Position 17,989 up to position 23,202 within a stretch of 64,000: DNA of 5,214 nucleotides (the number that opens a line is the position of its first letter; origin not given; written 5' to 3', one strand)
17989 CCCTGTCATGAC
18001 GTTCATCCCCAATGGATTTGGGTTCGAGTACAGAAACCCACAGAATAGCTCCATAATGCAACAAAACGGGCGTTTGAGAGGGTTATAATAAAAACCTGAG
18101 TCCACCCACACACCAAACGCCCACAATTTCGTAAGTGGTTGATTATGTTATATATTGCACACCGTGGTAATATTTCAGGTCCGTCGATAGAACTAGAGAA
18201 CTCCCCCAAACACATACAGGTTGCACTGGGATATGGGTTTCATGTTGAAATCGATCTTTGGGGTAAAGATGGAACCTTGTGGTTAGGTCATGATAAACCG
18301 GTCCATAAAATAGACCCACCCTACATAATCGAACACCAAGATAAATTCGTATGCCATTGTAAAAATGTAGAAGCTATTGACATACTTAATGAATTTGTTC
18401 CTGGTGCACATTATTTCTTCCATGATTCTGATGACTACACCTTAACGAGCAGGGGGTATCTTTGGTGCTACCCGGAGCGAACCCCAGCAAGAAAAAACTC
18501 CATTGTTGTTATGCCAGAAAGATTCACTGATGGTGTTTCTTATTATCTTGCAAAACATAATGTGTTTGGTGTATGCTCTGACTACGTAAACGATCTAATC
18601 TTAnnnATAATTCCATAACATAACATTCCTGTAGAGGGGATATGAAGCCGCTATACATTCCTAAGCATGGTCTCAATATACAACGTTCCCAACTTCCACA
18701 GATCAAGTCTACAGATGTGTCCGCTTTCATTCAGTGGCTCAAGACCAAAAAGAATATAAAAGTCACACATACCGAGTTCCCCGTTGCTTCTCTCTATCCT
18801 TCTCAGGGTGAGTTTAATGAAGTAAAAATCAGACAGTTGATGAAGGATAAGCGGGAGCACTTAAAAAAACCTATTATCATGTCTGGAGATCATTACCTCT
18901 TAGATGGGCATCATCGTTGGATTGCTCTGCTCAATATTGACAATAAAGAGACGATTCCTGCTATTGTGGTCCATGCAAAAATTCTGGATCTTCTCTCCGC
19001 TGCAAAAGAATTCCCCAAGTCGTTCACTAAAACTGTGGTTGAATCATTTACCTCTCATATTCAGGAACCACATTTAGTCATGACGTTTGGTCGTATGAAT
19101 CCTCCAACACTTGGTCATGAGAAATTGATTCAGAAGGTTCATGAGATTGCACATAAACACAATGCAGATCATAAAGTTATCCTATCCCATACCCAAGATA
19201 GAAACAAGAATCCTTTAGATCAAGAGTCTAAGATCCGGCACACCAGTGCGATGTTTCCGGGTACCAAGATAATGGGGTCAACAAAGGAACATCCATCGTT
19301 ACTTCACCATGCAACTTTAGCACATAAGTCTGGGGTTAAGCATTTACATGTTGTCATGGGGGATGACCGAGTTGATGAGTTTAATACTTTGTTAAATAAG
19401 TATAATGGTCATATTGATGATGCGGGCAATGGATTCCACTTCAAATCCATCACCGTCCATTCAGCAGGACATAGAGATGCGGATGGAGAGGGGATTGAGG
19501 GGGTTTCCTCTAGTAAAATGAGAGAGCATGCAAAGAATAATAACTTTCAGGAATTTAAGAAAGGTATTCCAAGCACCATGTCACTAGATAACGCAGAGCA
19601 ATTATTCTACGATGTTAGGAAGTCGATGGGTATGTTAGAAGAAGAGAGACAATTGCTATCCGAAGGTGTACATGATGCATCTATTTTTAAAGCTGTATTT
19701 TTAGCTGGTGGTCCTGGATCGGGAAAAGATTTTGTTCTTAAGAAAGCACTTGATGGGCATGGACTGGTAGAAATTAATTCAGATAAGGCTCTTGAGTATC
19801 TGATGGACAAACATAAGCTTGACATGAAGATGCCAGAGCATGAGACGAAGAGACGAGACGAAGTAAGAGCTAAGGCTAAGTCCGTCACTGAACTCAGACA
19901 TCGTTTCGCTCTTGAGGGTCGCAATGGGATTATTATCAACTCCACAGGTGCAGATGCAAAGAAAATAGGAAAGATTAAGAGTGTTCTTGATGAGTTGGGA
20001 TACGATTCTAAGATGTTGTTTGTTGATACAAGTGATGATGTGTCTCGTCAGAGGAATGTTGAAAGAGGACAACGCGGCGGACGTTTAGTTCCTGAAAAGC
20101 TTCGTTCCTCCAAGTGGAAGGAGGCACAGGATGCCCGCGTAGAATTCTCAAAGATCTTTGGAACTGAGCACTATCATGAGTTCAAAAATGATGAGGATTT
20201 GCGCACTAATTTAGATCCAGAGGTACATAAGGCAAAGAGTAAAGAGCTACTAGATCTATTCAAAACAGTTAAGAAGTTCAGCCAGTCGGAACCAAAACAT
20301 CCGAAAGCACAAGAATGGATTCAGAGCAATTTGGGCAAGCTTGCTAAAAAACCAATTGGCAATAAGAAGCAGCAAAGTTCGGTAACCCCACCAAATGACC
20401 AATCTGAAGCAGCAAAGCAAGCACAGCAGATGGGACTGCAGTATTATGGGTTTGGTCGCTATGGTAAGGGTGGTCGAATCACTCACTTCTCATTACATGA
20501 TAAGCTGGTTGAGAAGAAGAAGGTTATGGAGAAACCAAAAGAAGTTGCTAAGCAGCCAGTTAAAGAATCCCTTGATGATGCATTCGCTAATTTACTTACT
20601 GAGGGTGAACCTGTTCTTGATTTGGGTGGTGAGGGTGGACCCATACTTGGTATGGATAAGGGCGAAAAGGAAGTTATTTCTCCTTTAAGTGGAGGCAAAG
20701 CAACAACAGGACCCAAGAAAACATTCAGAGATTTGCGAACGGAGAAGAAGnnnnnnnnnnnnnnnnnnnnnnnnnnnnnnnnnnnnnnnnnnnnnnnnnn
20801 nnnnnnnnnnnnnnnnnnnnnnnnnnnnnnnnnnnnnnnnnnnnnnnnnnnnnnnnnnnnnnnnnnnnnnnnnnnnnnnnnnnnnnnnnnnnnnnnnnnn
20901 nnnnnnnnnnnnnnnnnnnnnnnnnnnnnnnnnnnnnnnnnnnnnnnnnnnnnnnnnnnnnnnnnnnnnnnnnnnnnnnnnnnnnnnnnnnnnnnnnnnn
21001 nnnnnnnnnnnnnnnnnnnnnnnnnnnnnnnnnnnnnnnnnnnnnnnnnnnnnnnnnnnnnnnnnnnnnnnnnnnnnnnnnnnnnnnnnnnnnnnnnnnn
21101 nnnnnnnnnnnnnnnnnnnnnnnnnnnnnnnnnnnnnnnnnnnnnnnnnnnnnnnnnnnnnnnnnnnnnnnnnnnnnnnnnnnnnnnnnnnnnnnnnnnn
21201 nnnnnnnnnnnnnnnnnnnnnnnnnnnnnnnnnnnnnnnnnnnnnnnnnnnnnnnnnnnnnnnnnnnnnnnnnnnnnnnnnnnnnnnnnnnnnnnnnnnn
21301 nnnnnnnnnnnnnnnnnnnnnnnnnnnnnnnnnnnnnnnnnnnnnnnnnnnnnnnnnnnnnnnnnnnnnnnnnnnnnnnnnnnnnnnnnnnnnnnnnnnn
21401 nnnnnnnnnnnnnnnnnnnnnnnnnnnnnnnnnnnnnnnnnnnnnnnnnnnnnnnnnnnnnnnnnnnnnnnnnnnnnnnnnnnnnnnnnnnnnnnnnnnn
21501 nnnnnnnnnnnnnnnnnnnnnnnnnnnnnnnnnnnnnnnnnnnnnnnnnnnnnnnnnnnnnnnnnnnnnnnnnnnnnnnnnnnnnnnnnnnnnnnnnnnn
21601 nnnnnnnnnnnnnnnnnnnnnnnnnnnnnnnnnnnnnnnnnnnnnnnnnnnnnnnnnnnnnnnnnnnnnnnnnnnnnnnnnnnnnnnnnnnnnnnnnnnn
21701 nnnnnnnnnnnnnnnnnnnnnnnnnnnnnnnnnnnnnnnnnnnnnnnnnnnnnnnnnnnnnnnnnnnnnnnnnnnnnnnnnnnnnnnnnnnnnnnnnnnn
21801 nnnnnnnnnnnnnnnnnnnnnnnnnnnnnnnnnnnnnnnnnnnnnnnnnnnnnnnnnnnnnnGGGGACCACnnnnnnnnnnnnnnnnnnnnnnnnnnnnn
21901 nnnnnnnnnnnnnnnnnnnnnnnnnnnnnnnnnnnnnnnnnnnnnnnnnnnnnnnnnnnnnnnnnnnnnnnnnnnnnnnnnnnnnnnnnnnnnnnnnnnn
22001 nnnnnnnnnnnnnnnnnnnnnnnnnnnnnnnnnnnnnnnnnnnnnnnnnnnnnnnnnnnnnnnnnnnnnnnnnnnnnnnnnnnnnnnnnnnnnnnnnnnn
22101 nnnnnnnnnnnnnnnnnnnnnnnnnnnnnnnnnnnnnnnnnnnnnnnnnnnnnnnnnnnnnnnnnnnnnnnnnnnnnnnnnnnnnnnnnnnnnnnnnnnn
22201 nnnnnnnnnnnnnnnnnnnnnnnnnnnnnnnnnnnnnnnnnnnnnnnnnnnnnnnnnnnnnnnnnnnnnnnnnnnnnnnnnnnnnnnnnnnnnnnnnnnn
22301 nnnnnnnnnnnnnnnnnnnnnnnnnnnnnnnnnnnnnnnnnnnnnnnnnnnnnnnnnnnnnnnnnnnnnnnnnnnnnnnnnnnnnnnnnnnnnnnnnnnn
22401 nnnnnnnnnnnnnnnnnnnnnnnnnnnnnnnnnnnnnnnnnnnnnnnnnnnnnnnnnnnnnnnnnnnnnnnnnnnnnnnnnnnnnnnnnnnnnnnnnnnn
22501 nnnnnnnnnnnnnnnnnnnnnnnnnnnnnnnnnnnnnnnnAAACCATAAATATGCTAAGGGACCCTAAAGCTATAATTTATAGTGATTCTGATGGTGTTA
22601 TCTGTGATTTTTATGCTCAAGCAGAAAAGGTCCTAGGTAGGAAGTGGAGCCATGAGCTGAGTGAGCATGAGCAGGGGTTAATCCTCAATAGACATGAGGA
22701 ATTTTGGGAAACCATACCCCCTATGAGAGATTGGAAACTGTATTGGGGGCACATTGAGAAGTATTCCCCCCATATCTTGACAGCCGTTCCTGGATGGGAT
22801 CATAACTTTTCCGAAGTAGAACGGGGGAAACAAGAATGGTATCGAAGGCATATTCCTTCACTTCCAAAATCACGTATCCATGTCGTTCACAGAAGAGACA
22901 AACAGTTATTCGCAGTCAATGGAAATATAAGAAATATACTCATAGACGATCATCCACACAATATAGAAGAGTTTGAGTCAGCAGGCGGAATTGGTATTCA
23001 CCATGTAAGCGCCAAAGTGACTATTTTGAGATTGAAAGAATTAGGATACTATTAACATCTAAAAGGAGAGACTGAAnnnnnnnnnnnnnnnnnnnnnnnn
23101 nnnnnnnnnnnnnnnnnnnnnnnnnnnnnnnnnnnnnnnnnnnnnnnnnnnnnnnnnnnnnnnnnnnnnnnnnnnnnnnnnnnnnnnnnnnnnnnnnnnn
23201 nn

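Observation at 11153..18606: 7.5-kb sugar-activation / glycosyltransferase / methyltransferase island inserted between the helicase and primase blocks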

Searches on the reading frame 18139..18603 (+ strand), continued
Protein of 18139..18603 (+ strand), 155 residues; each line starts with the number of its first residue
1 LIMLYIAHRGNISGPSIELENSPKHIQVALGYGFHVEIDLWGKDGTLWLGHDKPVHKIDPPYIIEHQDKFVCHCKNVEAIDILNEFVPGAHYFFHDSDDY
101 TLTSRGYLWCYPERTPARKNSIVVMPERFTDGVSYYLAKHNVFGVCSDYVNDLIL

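Call 80: get_annotated_region(hit=H61, flank=7000)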
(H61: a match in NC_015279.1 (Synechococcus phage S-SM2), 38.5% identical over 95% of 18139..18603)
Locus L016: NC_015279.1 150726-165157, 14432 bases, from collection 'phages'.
description: Synechococcus phage S-SM2, complete genome.
organism: Synechococcus phage S-SM2 (NCBI taxid 444860)
taxonomy: Viruses; Duplodnaviria; Heunggongvirae; Uroviricota; Caudoviricetes; Kyanoviridae; Nilusvirus; Nilusvirus ssm2
host: Synechococcus sp. WH8017; source: -; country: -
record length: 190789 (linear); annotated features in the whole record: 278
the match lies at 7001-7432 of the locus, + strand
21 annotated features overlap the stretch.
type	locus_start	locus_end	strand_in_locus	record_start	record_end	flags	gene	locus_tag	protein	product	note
CDS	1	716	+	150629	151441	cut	-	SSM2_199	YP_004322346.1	hypothetical protein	T4-LIKE GC: 1244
CDS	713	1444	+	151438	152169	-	-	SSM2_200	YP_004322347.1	putative carbohydrate kinase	T4-LIKE GC: 305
CDS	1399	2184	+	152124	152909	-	-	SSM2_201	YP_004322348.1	hypothetical protein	T4-LIKE GC: 1245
CDS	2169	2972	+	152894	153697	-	-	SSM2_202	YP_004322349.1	nucleotide-sugar epimerase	T4-LIKE GC: 308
CDS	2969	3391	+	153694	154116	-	-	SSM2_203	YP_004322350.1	bifunctional heptose 7-phosphate kinase/heptose 1-phosphate adenyltransferase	T4-LIKE GC: 304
CDS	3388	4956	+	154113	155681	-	-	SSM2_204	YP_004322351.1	dN-sugar pyrophosphorylase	T4-LIKE GC: 1246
CDS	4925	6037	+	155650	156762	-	-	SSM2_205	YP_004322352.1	hypothetical protein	T4-LIKE GC: 1247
CDS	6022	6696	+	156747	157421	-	-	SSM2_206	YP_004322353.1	class II aldolase/adducin family protein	T4-LIKE GC: 1248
CDS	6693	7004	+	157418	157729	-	-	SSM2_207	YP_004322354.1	phosphoheptose isomerase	T4-LIKE GC: 306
CDS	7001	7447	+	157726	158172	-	-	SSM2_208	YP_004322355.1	hypothetical protein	T4-LIKE GC: 1249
CDS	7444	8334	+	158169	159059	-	-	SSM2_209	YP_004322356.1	capsular polysaccharide biosynthesis protein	T4-LIKE GC: 1250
CDS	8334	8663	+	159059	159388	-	-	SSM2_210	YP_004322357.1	phosphoheptose isomerase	T4-LIKE GC: 306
CDS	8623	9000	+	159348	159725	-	-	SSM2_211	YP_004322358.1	cysteine dioxygenase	T4-LIKE GC: 307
CDS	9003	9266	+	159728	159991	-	-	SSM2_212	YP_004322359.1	hypothetical protein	T4-LIKE GC: 1251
CDS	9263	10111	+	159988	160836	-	-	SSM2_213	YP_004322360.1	glycosyltransferase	T4-LIKE GC: 1252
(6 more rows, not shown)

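Call 81: get_annotated_region(hit=H59, flank=7000)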
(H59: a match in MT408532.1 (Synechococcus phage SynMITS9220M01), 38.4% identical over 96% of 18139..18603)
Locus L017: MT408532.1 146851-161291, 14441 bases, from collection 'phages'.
description: Synechococcus phage SynMITS9220M01, complete genome.
organism: Synechococcus phage SynMITS9220M01 (NCBI taxid 2736186)
taxonomy: Viruses; Duplodnaviria; Heunggongvirae; Uroviricota; Caudoviricetes; Kyanoviridae
host: Synechococcus sp. MIT S9220; source: seawater; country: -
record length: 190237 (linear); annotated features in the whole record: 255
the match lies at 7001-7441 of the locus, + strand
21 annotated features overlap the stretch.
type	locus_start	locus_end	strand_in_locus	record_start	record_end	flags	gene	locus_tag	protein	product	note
CDS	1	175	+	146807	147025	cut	-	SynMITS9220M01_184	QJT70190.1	hypothetical protein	conserved hypothetical protein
CDS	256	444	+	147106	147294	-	-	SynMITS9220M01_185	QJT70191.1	hypothetical protein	gp206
CDS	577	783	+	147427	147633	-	-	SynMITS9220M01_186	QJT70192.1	hypothetical protein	-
CDS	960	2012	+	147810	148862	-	-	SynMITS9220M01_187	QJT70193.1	NAD-dependent epimerase/dehydratase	-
CDS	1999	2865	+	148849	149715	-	-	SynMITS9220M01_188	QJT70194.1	glycosyltransferase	-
CDS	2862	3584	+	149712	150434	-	-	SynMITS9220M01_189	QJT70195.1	glycosyltransferase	-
CDS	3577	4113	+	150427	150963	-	-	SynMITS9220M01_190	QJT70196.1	phosphatase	-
CDS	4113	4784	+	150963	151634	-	-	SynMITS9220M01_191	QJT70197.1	hypothetical protein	-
CDS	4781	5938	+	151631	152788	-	-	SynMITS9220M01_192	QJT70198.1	phosphatase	-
CDS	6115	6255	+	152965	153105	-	-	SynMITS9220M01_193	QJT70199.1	hypothetical protein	-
CDS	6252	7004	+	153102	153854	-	-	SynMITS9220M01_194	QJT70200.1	capsular polysaccharide biosynthesis protein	-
CDS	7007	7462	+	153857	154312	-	-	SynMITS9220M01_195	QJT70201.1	hypothetical protein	-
CDS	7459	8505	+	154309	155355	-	-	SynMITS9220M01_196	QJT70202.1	kinase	-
CDS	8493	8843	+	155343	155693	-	-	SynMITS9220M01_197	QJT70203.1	putative nucleotidyltransferase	-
CDS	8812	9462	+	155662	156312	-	-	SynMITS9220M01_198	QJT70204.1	nucleotidyltransferase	-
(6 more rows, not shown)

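Call 82: search_protein_families(library=pfam, proteins=[L016:7444-8331:+, L017:6252-7001:+, L016:3388-4953:+, L017:4781-5935:+, L016:4925-6034:+, L017:7459-8502:+], max_evalue=0.01)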
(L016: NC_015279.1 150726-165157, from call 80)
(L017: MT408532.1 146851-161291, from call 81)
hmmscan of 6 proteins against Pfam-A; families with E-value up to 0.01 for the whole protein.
L016:7444-8331:+ (296 aa): 1 family
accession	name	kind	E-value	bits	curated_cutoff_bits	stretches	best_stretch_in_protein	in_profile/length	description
PF25072.1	DUF7796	-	0.0015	17.9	27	1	118-169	96-146/346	Domain of unknown function (DUF7796)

L017:6252-7001:+ (250 aa): 1 family
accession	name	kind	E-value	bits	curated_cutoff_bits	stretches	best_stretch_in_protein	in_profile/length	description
PF25072.1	DUF7796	-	2.8e-07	30.2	27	1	118-172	89-143/346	Domain of unknown function (DUF7796)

L016:3388-4953:+ (522 aa): 3 families
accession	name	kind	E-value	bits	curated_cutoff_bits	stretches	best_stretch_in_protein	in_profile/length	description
PF12804.13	NTP_transf_3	-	1.3e-14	55.1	27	2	4-141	2-131/160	MobA-like NTP transferase domain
PF00483.29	NTP_transferase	-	1.5e-08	34.9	21.2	1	5-189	4-187/245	Nucleotidyl transferase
PF01128.25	IspD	-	9.8e-05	22.6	27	0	2-99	2-92/221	2-C-methyl-D-erythritol 4-phosphate cytidylyltransferase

L017:4781-5935:+ (385 aa): 2 families
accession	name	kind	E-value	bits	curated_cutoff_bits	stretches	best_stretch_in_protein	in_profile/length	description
PF02502.23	LacAB_rpiB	-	4.1e-33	114.7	24.7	1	246-383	1-138/138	Ribose/Galactose Isomerase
PF00483.29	NTP_transferase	-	2.4e-05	24.5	21.2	1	10-176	7-183/245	Nucleotidyl transferase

L016:4925-6034:+ (370 aa): 1 family
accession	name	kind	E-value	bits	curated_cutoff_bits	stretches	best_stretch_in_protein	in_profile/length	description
PF04577.19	Glyco_transf_61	-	2.8e-17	63.7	27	1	110-298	1-137/137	Glycosyltransferase 61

L017:7459-8502:+ (348 aa): 3 families
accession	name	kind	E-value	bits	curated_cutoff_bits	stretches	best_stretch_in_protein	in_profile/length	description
PF00288.32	GHMP_kinases_N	-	5.2e-18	65.5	22.3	1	91-175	4-87/87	GHMP kinases N terminal domain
PF08544.19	GHMP_kinases_C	-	8.1e-09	36.2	21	1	252-327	5-81/85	GHMP kinases C terminal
PF22700.2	MVD-like_N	-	0.00082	19.5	27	1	86-149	64-126/157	Diphosphomevalonate decarboxylase-like N-terminal domain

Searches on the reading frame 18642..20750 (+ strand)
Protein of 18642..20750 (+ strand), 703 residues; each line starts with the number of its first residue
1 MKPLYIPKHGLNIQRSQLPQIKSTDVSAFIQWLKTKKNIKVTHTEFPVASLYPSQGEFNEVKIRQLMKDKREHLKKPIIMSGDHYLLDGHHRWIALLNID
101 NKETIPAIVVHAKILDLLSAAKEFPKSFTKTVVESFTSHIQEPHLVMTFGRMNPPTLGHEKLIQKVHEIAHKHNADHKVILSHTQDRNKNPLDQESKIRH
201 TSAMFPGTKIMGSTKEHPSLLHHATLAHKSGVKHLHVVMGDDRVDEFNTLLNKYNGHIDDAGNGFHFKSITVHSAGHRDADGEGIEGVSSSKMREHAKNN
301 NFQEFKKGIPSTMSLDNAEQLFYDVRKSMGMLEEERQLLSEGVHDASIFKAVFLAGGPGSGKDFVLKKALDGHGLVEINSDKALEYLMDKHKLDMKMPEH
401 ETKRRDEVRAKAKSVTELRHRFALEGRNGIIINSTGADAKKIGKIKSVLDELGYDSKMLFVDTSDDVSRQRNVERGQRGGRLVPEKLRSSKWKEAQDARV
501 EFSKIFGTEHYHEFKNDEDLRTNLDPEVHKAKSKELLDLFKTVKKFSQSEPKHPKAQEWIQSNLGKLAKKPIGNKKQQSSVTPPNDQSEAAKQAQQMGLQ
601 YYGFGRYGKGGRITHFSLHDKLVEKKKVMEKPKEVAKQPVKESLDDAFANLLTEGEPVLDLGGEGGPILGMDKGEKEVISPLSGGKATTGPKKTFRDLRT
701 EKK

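Call 12: search_protein_families(library=pfam, proteins=[window:18642-20750:+], max_evalue=0.01)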
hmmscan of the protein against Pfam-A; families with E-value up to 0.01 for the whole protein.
window:18642-20750:+ (703 aa): 3 families
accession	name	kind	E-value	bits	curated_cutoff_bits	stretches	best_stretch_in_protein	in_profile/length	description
PF06414.18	Zeta_toxin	-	8.8e-12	45.3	22.3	1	350-492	17-163/199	Zeta toxin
PF13671.12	AAA_33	-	9.9e-11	42.6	27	1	353-486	3-127/143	AAA domain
PF13207.12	AAA_17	-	0.00096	19.9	27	1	356-479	2-126/136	AAA domain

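Call 47: search_protein_families(library=phrogs, proteins=[window:18642-20750:+], max_evalue=0.001)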
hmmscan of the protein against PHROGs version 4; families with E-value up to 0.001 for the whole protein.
window:18642-20750:+ (703 aa): 8 families
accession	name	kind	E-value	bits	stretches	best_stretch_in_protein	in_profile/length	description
phrog_3041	-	other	3.7e-64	218.3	2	127-337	33-240/678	cytidyltransferase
phrog_395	-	other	8e-44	151.9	1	144-337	12-206/373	cytidyltransferase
phrog_12810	-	unknown function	5.6e-28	98.6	1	333-563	254-463/788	-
phrog_2859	-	unknown function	5.8e-24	85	1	4-141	332-472/740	-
phrog_455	-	unknown function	1.7e-20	75.1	1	110-375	386-643/764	-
phrog_2071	-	other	1.7e-12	48.7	1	344-497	11-143/282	ATPase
phrog_505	-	other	7.3e-06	26.6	1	351-504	4-149/295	polynucleotide kinase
phrog_5268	-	unknown function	2.6e-05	24.8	0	337-417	14-94/278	-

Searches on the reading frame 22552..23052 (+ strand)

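Call 12: search_protein_families(library=pfam, proteins=[window:22552-23052:+], max_evalue=0.01)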
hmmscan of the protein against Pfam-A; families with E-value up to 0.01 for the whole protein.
window:22552-23052:+ (167 aa): 1 family
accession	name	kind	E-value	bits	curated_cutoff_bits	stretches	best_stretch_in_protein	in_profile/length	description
PF06941.18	NT5C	-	3.1e-10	40.6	24.8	1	7-145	2-147/180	5' nucleotidase, deoxy (Pyrimidine), cytosolic type C protein (NT5C)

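Call 47: search_protein_families(library=phrogs, proteins=[window:22552-23052:+], max_evalue=0.001)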
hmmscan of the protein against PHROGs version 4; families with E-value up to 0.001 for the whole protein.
window:22552-23052:+ (167 aa): 2 families
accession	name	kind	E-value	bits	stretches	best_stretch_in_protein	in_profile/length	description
phrog_2643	-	moron, auxiliary metabolic gene and host takeover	3.1e-21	76.9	1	6-166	6-171/182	5'-3' deoxyribonucleotidase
phrog_420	-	unknown function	1.3e-18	68.4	1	5-161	12-185/267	unknown function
